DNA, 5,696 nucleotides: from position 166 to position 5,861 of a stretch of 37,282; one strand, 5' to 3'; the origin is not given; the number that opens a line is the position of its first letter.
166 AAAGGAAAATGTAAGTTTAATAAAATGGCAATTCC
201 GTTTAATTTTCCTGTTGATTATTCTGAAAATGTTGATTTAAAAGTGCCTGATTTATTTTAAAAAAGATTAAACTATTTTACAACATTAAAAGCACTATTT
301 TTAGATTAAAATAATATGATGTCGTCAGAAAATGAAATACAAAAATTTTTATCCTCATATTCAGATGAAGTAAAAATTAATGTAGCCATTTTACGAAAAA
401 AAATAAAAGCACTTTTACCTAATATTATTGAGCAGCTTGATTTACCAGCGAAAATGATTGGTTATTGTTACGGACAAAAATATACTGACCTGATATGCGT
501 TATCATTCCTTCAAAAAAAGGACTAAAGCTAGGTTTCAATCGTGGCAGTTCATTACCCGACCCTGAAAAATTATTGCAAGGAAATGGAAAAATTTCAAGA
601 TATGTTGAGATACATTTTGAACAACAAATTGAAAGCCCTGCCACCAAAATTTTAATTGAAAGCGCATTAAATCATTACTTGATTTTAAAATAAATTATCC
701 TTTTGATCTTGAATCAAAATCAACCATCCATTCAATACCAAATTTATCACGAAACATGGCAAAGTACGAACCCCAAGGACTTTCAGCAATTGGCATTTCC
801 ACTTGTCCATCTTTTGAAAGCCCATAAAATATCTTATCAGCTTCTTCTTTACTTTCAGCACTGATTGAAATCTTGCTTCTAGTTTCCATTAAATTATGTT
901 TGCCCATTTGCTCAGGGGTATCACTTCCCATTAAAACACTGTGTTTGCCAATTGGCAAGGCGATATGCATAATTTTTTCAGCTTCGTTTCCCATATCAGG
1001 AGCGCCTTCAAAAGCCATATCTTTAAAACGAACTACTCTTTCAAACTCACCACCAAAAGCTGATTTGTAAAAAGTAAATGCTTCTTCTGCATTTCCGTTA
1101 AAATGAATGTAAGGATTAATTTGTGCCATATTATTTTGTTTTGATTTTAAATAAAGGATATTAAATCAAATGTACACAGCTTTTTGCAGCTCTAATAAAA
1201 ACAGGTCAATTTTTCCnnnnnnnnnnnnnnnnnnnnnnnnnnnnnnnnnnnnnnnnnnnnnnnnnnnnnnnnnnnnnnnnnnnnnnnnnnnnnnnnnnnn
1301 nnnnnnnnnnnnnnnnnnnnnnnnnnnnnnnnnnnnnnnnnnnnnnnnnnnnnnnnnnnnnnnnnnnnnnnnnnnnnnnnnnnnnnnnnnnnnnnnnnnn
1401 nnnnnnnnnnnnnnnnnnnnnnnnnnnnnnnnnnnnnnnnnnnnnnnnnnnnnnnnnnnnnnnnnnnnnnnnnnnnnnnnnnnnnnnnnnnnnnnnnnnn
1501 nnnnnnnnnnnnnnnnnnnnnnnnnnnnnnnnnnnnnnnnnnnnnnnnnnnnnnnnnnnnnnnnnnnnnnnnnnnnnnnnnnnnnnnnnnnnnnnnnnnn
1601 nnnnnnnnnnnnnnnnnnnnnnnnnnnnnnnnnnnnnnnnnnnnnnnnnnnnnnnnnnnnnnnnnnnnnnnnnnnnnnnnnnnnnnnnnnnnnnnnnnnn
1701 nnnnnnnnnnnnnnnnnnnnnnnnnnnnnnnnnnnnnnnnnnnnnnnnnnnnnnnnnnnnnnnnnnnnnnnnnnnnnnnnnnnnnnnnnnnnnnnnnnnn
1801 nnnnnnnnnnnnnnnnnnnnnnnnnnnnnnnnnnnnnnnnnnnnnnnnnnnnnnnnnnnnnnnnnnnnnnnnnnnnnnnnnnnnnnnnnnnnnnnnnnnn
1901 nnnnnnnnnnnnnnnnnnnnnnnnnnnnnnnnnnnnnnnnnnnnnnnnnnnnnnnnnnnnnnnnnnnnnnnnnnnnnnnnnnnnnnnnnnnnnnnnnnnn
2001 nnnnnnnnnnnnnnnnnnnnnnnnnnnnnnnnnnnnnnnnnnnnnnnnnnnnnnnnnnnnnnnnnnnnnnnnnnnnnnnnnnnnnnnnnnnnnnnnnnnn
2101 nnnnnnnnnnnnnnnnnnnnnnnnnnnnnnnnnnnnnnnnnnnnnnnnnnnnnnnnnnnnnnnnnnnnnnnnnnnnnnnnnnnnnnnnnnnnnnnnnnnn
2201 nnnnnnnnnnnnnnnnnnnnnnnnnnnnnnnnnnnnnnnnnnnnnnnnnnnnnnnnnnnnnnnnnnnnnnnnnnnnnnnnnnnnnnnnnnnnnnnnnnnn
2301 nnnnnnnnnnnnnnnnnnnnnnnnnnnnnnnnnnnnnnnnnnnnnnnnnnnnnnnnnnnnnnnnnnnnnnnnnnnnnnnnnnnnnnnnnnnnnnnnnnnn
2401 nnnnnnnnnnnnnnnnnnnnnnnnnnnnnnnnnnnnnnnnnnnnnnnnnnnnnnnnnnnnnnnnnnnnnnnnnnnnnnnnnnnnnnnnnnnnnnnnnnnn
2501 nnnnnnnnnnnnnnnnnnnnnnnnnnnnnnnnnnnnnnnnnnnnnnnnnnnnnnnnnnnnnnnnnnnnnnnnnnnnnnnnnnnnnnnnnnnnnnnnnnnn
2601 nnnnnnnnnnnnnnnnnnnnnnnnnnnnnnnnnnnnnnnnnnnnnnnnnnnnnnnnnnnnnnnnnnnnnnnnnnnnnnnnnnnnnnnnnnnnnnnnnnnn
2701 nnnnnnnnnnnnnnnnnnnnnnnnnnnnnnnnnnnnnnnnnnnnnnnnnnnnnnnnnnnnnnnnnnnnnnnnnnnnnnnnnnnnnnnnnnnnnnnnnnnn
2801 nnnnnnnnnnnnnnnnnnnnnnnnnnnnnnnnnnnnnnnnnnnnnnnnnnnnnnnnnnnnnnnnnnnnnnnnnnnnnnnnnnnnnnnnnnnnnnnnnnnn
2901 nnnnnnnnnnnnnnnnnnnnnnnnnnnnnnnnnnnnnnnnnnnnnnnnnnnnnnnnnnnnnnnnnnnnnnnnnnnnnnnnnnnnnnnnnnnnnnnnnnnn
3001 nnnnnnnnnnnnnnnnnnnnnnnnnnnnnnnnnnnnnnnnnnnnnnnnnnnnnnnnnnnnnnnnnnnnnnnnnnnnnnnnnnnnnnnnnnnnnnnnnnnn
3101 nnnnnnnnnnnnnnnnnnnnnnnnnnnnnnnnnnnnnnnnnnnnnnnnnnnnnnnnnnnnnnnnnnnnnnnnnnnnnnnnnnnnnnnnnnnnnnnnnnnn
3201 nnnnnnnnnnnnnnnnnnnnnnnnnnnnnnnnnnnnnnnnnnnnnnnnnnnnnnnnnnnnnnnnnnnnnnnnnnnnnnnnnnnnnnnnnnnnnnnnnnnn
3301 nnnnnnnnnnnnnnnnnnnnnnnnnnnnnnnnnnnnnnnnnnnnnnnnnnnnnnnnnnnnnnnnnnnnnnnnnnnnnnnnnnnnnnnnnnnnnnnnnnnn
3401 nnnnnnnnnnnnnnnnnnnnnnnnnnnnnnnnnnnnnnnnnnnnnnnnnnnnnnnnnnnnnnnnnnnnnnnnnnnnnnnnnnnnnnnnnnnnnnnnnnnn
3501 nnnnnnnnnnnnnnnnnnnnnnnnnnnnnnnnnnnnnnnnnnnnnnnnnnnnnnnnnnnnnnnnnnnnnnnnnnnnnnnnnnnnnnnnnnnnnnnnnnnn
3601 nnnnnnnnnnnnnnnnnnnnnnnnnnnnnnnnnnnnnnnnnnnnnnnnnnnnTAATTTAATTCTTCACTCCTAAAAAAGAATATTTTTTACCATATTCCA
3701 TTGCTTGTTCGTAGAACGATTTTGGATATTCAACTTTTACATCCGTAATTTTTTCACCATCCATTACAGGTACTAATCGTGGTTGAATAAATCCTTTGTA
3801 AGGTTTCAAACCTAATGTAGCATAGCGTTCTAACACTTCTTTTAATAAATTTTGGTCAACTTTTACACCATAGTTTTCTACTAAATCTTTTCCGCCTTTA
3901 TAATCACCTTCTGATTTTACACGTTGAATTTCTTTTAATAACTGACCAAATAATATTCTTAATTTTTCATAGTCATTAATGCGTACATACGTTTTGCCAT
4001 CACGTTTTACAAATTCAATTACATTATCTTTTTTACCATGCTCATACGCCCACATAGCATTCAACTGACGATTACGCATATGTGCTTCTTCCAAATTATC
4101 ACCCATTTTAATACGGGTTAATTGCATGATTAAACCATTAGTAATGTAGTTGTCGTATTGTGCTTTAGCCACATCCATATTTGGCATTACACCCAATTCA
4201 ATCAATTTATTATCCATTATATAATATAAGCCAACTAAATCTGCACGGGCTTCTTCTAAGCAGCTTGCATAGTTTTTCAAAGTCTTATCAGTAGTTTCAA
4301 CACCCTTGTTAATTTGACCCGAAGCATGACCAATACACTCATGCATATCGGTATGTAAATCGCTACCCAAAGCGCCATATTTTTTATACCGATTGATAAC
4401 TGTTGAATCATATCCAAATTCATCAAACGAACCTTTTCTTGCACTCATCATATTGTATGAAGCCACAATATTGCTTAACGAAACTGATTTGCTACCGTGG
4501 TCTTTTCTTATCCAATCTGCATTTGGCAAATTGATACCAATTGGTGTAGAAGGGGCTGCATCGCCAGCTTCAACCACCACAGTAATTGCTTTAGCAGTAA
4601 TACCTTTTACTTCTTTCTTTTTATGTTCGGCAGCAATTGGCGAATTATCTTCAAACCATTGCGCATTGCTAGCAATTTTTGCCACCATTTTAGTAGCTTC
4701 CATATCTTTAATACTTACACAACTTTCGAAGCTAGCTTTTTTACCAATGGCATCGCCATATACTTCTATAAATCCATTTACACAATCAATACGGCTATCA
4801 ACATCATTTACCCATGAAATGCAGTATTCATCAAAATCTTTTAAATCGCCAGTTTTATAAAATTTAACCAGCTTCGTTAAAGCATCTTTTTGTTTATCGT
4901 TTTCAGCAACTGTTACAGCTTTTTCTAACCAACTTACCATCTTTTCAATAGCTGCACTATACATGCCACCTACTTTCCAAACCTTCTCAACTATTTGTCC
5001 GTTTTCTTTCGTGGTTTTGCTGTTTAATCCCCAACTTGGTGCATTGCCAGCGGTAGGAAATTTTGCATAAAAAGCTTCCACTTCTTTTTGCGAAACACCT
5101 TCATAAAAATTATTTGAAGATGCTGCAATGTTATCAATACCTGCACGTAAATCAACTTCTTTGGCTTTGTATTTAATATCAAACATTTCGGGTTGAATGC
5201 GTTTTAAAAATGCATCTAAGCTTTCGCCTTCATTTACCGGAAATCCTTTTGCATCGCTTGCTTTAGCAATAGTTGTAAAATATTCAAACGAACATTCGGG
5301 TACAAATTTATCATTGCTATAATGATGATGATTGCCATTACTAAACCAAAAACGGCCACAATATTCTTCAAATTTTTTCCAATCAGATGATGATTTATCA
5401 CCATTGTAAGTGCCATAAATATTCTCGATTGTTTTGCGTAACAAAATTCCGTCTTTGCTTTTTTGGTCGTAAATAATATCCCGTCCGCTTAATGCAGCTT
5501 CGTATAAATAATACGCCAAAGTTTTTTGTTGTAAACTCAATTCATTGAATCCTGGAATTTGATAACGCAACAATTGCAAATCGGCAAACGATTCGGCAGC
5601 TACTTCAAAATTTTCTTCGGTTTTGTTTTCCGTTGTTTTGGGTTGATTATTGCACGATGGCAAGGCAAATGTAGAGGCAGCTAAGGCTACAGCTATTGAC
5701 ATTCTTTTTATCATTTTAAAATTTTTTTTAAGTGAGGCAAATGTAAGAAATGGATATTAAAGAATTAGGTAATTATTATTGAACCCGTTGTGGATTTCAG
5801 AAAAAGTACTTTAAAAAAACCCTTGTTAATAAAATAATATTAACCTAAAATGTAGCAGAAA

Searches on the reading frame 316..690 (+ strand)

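Call 51: search_protein_families(library=pfam, proteins=[window:316-690:+], max_evalue=0.001)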
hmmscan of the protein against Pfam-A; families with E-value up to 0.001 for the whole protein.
window:316-690:+ (125 aa): 2 families
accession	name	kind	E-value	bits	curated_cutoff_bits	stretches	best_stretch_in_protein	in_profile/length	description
PF08818.16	DUF1801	-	1.6e-06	28.9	27.2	1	26-117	8-84/85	Domain of unknown function (DU1801)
PF18899.5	DUF5655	-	0.00059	20.3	24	1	16-113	9-102/109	Domain of unknown function (DUF5655)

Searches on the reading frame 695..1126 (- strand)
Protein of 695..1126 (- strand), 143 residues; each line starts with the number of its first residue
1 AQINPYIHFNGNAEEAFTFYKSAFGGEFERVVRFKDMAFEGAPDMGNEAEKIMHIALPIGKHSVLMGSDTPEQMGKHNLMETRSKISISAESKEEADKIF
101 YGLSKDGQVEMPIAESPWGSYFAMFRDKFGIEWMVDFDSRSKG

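Call 51: search_protein_families(library=pfam, proteins=[window:695-1126:-], max_evalue=0.001)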
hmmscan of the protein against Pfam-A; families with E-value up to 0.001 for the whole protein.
window:695-1126:- (143 aa): 2 families
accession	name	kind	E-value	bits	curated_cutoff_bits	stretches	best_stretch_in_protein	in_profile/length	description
PF00903.31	Glyoxalase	-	8.7e-12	45.9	20.6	1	3-135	2-121/121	Glyoxalase/Bleomycin resistance protein/Dioxygenase superfamily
PF06983.19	3-dmu-9_3-mt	-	1.2e-08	35.9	24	1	2-135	2-115/116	3-demethylubiquinone-9 3-methyltransferase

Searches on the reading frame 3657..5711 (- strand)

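Call 51: search_protein_families(library=pfam, proteins=[window:3657-5711:-], max_evalue=0.001)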
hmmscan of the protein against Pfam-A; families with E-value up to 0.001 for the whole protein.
window:3657-5711:- (684 aa): 1 family
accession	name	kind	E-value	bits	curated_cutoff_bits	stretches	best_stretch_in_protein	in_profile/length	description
PF03571.21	Peptidase_M49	-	1.2e-45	156.4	21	2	241-467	91-308/548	Peptidase family M49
